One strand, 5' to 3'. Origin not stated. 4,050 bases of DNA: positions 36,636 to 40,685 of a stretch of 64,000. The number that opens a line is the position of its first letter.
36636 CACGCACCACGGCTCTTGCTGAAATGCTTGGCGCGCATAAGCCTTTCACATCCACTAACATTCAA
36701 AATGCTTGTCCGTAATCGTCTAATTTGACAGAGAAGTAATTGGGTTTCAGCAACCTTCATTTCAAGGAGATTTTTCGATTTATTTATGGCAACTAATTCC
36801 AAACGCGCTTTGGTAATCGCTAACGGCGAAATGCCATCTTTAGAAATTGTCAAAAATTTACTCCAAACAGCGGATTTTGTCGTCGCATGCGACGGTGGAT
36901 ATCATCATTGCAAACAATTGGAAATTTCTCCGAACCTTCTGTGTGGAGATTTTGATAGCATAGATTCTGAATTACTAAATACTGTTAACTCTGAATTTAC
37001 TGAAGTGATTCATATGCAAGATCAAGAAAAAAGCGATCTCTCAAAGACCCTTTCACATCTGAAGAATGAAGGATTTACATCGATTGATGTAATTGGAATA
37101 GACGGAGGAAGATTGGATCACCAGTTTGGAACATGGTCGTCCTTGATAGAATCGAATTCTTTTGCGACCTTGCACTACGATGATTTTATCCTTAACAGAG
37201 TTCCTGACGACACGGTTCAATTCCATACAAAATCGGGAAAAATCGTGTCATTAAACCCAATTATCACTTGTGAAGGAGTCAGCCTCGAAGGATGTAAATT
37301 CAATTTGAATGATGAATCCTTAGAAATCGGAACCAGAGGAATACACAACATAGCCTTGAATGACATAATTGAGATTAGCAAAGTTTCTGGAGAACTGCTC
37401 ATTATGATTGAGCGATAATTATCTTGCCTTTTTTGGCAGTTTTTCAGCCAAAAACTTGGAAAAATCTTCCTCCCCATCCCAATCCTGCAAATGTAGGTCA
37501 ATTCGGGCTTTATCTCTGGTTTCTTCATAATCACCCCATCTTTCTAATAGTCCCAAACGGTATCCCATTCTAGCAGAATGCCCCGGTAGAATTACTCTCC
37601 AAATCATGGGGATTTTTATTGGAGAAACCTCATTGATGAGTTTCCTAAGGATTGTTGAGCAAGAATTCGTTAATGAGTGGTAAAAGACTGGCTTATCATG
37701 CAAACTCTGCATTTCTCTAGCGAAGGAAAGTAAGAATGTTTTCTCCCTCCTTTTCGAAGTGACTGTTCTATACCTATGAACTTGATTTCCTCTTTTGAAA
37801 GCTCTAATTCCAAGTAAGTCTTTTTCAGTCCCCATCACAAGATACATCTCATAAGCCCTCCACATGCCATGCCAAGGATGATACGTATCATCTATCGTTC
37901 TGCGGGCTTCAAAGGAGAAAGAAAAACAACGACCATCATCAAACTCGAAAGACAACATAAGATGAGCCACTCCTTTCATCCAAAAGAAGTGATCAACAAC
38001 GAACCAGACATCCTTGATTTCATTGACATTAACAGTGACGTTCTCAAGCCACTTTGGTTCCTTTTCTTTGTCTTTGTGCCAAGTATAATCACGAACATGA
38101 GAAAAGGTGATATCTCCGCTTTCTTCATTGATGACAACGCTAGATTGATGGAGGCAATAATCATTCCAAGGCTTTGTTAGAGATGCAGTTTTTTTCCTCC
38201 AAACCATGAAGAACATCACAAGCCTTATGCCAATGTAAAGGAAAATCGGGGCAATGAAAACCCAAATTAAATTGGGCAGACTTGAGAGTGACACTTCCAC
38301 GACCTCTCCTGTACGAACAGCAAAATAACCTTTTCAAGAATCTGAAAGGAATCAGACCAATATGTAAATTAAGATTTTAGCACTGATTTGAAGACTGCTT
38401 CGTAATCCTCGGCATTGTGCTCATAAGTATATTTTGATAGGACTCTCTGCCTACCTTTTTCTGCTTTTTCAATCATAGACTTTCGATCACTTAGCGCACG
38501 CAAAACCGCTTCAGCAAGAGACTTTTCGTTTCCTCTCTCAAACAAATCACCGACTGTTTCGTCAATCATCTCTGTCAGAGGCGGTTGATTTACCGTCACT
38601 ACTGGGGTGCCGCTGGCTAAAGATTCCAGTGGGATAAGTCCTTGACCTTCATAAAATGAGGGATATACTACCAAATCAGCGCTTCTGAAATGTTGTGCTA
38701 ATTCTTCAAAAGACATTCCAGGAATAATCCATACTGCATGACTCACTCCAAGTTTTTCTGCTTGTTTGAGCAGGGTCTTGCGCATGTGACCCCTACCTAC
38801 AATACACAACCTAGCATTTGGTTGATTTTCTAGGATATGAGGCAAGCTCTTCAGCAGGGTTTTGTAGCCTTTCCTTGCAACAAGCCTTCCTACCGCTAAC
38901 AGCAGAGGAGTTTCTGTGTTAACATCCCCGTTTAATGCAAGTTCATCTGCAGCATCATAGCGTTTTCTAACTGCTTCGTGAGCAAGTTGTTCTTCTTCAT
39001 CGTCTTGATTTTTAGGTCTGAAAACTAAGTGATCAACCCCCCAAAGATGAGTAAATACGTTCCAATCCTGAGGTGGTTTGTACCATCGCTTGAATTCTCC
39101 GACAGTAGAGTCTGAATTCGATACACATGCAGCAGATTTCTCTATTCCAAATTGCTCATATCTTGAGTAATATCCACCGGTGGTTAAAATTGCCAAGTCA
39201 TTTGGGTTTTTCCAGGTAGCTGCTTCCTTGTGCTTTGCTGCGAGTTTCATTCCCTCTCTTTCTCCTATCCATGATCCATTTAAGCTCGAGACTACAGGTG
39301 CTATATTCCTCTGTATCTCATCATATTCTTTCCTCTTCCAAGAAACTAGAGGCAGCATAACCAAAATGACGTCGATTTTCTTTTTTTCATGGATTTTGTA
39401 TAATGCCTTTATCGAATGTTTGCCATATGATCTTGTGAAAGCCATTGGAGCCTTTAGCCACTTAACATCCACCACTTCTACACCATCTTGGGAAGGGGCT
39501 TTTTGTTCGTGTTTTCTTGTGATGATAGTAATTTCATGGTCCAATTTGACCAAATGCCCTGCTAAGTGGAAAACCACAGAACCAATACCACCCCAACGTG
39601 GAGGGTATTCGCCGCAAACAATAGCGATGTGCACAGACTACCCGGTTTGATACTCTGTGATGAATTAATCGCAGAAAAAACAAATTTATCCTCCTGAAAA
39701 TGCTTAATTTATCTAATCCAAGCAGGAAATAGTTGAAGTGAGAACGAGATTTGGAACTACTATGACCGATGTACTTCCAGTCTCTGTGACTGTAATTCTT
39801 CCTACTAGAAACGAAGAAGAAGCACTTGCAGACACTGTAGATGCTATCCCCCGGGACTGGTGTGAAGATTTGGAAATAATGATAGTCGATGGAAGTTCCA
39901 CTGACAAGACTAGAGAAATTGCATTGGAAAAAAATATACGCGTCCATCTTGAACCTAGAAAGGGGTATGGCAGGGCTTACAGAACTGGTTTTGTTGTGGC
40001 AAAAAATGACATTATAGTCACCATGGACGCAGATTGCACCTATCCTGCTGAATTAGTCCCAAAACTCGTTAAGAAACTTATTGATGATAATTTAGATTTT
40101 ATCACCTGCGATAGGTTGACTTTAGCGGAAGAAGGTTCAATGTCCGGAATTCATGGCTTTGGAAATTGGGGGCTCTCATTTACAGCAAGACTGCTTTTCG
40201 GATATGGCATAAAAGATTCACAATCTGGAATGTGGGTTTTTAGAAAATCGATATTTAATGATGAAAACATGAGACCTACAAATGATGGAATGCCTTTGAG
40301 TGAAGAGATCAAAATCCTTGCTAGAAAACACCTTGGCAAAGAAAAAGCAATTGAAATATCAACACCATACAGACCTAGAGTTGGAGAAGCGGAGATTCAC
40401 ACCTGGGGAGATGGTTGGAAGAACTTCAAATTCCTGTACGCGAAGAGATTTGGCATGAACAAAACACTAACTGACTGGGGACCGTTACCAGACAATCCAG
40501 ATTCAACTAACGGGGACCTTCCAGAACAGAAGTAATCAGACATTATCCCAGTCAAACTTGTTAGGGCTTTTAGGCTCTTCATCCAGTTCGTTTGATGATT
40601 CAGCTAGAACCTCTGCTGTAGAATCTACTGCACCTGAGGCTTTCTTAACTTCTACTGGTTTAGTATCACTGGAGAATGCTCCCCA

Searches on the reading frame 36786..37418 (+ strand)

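Call 10: search_protein_families(library=pfam, proteins=[window:36786-37418:+], max_evalue=0.001)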
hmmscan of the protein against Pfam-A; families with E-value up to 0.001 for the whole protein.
window:36786-37418:+ (210 aa): 2 families
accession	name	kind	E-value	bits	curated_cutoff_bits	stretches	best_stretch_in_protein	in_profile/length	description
PF04263.21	TPK_catalytic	-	4.7e-25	88.2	30.7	1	23-123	2-104/113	Thiamin pyrophosphokinase, catalytic domain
PF04265.19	TPK_B1_binding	-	3.5e-06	27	22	1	150-198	10-61/67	Thiamin pyrophosphokinase, vitamin B1 binding domain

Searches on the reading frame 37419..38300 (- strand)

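Call 10: search_protein_families(library=pfam, proteins=[window:37419-38300:-], max_evalue=0.001)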
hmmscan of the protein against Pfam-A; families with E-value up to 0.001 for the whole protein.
window:37419-38300:- (293 aa): 1 family
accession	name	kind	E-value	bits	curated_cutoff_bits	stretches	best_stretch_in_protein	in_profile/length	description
PF13387.12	Lnb_N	-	6.8e-22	78.3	22.2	1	82-239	3-174/175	Lnb N-terminal periplasmic domain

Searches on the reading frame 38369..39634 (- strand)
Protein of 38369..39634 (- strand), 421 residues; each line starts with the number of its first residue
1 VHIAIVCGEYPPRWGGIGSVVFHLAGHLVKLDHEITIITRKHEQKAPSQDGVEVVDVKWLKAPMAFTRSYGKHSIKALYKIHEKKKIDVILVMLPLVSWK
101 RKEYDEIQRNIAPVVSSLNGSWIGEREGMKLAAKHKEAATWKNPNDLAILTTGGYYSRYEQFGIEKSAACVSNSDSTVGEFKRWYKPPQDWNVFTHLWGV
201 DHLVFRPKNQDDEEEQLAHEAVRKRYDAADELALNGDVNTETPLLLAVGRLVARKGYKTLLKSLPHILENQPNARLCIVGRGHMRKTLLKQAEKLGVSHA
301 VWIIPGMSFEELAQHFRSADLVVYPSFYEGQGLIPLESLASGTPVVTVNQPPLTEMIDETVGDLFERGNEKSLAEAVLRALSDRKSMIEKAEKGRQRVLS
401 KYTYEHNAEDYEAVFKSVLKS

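Call 10: search_protein_families(library=pfam, proteins=[window:38369-39634:-], max_evalue=0.001)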
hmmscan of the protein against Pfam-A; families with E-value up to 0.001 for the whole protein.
window:38369-39634:- (421 aa): 8 families
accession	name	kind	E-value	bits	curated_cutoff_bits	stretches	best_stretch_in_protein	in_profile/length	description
PF00534.26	Glycos_transf_1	-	4.2e-37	127.8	26.4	1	239-393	12-168/172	Glycosyl transferases group 1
PF13692.12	Glyco_trans_1_4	-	3e-28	99.3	27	1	243-383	2-142/142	Glycosyl transferases group 1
PF20706.3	GT4-conflict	-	3.2e-15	56.5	26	1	240-409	195-383/385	Family 4 Glycosyltransferase in conflict systems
PF13439.12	Glyco_transf_4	-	1.3e-10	42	28.5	1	14-190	1-158/170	Glycosyltransferase Family 4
PF13524.12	Glyco_trans_1_2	-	2.7e-07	31.1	25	1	307-412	35-143/144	Glycosyl transferase-like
PF08323.17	Glyco_transf_5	-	1.1e-05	25.8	22.7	1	2-93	1-87/239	Starch synthase catalytic domain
PF13579.12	Glyco_trans_4_4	-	1.6e-05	25.8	29.7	1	15-99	1-84/158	Glycosyl transferase 4-like domain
PF03807.23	F420_oxidored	-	0.00063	20.7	21.6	0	16-47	6-38/94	NADP oxidoreductase coenzyme F420-dependent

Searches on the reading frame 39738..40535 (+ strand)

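Call 10: search_protein_families(library=pfam, proteins=[window:39738-40535:+], max_evalue=0.001)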
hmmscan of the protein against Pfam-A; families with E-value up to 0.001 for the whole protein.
window:39738-40535:+ (265 aa): 3 families
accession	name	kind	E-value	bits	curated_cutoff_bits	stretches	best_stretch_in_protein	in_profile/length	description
PF00535.33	Glycos_transf_2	-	5.1e-27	95.3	23.3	1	18-174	1-165/168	Glycosyl transferase family 2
PF10111.15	Glyco_tranf_2_2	-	8.7e-06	25.9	27.3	1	18-112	1-104/276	Glycosyltransferase like family 2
PF13641.12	Glyco_tranf_2_3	-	1.8e-05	25.3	27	1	17-135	3-132/230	Glycosyltransferase like family 2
